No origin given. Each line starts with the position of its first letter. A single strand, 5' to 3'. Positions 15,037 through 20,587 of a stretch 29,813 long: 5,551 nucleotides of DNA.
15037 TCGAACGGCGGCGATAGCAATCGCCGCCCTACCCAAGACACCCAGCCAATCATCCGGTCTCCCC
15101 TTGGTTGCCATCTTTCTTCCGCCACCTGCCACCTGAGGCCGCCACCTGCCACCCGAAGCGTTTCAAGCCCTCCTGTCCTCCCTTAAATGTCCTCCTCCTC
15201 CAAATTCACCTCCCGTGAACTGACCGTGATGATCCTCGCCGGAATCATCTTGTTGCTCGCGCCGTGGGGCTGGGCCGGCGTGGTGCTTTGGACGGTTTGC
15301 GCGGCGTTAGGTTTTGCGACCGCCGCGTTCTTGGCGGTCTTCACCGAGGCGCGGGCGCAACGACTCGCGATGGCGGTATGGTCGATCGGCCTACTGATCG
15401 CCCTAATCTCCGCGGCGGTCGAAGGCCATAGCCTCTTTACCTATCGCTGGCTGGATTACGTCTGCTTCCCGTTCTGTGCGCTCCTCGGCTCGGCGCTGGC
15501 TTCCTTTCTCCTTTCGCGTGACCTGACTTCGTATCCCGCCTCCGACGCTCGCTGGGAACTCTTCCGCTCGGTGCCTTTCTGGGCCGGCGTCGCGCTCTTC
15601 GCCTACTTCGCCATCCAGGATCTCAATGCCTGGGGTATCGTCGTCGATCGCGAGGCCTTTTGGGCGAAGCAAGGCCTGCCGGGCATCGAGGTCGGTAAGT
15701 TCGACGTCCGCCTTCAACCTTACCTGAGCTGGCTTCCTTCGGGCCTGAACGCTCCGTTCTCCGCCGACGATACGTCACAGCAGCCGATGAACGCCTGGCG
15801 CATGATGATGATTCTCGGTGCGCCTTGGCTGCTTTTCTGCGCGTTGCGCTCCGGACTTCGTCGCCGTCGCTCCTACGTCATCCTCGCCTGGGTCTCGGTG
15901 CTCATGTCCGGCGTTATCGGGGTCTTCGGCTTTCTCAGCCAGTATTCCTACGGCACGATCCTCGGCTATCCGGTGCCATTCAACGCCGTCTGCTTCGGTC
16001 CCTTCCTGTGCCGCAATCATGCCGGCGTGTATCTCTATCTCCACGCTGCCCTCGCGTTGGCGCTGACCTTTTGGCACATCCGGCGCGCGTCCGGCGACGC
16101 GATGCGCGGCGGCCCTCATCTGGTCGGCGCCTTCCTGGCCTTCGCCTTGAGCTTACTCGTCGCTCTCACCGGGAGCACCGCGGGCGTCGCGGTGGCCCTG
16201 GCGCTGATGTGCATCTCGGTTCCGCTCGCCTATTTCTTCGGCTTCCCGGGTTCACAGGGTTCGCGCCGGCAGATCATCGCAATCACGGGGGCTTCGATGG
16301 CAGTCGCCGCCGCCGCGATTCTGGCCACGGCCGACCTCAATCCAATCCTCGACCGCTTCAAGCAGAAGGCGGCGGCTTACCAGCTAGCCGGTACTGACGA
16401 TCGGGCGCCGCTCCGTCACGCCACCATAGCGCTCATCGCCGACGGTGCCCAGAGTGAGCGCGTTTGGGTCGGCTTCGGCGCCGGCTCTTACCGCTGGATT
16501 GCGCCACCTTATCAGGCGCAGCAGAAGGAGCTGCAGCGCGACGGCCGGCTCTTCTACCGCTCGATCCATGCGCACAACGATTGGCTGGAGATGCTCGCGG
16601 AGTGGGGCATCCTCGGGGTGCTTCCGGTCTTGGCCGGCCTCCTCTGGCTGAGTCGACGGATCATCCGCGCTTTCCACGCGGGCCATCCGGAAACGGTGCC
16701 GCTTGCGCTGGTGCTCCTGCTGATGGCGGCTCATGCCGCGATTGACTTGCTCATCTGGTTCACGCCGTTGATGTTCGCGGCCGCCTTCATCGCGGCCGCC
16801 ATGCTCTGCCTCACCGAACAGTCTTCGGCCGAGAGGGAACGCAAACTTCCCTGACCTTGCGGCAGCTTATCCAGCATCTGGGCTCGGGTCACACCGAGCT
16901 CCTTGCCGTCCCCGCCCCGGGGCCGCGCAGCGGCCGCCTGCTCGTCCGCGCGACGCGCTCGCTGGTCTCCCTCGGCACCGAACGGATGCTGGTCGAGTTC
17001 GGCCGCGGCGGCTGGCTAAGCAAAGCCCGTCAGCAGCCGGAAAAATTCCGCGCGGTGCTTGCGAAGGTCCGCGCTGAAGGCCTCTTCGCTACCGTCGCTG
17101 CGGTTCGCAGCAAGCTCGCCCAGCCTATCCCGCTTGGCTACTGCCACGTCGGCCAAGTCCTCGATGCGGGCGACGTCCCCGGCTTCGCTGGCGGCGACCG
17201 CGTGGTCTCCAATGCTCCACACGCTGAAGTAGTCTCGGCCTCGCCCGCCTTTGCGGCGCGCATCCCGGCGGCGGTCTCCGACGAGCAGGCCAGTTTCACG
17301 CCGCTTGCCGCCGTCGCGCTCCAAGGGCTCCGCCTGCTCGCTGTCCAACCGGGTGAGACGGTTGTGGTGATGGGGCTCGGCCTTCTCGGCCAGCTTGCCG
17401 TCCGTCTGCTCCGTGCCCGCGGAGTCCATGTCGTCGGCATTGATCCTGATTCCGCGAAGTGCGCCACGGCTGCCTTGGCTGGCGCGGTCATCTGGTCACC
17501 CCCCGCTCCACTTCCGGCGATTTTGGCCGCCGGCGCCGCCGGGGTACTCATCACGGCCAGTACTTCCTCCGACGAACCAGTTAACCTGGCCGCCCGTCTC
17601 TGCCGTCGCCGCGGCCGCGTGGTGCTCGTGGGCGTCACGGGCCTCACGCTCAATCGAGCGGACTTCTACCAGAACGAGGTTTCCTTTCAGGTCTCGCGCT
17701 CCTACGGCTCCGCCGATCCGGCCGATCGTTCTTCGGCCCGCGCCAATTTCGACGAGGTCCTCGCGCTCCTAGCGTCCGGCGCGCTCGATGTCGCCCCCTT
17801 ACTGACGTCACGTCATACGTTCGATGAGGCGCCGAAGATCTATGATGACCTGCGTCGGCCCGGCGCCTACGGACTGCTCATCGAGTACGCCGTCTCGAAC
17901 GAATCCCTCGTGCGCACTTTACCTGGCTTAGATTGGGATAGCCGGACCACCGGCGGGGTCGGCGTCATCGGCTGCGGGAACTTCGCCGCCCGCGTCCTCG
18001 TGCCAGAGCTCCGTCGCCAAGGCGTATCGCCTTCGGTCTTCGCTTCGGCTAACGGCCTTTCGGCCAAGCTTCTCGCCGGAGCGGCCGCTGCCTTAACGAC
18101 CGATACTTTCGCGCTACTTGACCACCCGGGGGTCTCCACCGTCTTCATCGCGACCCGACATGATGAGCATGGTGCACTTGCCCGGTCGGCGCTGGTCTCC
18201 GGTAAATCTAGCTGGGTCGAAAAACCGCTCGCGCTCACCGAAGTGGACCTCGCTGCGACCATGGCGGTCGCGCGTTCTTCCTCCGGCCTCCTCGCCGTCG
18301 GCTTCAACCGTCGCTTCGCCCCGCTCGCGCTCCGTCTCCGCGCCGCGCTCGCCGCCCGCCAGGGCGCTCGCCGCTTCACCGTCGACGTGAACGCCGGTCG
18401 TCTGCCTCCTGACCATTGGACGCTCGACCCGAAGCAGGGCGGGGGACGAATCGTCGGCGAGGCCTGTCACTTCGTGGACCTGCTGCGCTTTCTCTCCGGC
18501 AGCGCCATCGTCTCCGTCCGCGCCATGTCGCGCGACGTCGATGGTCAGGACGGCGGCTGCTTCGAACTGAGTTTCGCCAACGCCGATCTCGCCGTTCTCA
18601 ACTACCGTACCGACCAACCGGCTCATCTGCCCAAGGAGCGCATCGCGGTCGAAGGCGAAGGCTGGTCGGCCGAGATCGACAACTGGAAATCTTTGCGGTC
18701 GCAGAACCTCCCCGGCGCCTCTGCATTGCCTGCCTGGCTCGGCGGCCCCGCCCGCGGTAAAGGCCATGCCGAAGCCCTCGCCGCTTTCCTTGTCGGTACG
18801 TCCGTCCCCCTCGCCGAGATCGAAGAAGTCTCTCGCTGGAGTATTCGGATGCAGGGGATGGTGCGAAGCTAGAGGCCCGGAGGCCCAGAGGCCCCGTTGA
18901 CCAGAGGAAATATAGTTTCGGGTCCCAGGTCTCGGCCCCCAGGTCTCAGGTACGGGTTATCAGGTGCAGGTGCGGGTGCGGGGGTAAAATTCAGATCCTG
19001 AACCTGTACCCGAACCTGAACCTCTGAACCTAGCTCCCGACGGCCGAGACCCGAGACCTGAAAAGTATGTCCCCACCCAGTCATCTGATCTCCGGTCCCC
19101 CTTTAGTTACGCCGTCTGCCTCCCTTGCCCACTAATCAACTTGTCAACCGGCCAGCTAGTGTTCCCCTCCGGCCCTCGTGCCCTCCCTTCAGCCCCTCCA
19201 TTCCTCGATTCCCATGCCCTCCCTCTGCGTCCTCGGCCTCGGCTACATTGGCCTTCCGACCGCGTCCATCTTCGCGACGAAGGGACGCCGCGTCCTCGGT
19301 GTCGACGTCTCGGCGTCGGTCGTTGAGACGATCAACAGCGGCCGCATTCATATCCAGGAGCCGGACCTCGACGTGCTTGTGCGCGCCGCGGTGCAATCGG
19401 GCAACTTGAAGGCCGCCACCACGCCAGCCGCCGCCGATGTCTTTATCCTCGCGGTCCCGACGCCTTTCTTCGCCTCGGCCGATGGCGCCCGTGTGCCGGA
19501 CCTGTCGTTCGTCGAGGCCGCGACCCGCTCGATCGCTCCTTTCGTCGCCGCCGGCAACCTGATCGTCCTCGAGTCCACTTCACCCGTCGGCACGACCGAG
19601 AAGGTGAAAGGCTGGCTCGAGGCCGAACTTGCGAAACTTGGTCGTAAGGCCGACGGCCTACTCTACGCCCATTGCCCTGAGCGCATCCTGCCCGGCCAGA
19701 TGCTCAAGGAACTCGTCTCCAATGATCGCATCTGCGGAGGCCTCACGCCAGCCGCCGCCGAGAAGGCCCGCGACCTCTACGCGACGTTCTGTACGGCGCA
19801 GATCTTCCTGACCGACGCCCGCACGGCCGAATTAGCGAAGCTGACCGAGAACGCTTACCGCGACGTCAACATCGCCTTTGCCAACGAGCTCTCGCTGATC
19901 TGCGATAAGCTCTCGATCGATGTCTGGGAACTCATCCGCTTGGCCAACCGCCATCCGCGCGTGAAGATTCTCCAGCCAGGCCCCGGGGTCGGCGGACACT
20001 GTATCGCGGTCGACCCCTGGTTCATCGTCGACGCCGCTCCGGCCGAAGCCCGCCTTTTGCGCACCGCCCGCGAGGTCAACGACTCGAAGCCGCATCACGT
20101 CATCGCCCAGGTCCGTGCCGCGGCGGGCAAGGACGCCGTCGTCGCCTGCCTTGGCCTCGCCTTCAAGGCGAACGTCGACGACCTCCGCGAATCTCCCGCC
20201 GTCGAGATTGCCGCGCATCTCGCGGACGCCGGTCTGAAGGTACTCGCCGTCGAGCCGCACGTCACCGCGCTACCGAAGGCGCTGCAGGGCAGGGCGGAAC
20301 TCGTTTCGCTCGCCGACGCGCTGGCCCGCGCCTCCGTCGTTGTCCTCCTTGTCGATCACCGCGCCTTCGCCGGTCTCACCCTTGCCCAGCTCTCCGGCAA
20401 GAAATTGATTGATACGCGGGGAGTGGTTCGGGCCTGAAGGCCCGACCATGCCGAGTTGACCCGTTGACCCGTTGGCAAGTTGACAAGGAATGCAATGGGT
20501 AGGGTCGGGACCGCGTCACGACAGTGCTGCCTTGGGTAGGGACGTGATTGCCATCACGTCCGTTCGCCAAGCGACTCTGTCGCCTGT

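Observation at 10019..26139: Polysaccharide operon whose every large intergenic gap is a modular, orientation-locked repeat cassette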

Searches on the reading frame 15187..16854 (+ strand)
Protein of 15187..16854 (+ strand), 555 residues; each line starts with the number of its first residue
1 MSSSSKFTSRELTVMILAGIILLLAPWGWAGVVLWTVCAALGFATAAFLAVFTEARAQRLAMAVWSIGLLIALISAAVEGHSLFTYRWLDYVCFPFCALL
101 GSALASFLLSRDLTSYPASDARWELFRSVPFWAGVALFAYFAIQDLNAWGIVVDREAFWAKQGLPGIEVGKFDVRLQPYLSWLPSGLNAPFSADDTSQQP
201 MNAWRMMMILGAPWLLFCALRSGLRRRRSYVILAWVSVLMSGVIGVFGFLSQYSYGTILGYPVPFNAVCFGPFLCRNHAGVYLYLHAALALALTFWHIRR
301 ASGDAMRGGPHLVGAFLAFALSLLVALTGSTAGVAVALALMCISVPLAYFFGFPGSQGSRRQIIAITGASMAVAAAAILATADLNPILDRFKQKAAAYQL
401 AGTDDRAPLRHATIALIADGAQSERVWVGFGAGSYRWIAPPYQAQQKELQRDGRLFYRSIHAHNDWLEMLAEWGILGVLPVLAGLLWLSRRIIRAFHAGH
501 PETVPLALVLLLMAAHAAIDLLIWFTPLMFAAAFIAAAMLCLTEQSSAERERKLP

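Call 7: search_protein_families(library=pfam, proteins=[window:15187-16854:+])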
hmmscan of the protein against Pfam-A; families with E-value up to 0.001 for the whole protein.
window:15187-16854:+ (555 aa): 1 family
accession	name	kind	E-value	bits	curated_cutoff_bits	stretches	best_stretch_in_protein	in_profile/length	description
PF04932.20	Wzy_C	-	4.2e-12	46.5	31.7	1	317-479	2-146/149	O-Antigen ligase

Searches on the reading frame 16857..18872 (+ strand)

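Call 7: search_protein_families(library=pfam, proteins=[window:16857-18872:+])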
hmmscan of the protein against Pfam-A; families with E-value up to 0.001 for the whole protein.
window:16857-18872:+ (671 aa): 5 families
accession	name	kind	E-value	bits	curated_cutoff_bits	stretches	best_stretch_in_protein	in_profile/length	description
PF01408.29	GFO_IDH_MocA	-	2e-10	41.9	24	1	368-483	3-120/120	Oxidoreductase family, NAD-binding Rossmann fold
PF00107.32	ADH_zinc_N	-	9.7e-10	38.9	31.8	1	177-288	2-117/129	Zinc-binding dehydrogenase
PF22725.1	GFO_IDH_MocA_C3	-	2e-08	34.7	27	1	507-601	19-119/124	GFO/IDH/MocA C-terminal domain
PF02254.24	TrkA_N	-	0.00057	20.6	23.8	0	169-210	1-42/116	TrkA-N domain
PF02894.22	GFO_IDH_MocA_C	-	0.00061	20.1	22.9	1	517-559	25-70/218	Oxidoreductase family, C-terminal alpha/beta domain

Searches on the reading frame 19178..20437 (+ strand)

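Call 7: search_protein_families(library=pfam, proteins=[window:19178-20437:+])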
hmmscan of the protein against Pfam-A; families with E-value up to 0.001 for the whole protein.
window:19178-20437:+ (419 aa): 5 families
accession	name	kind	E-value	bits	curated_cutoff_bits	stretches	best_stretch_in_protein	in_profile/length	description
PF03721.20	UDPG_MGDP_dh_N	-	4.6e-46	157.2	27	1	16-195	3-181/187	UDP-glucose/GDP-mannose dehydrogenase family, NAD binding domain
PF00984.24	UDPG_MGDP_dh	-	1.3e-28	99.4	25.4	1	215-302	1-93/94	UDP-glucose/GDP-mannose dehydrogenase family, central domain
PF03720.21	UDPG_MGDP_dh_C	-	1.7e-22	80.2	30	1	323-418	1-102/103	UDP-glucose/GDP-mannose dehydrogenase family, UDP binding domain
PF03446.21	NAD_binding_2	-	2.9e-05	24.6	21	0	16-144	2-104/161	NAD binding domain of 6-phosphogluconate dehydrogenase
PF02826.25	2-Hacid_dh_C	-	4.4e-05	23.4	25.1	0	343-393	50-100/178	D-isomer specific 2-hydroxyacid dehydrogenase, NAD binding domain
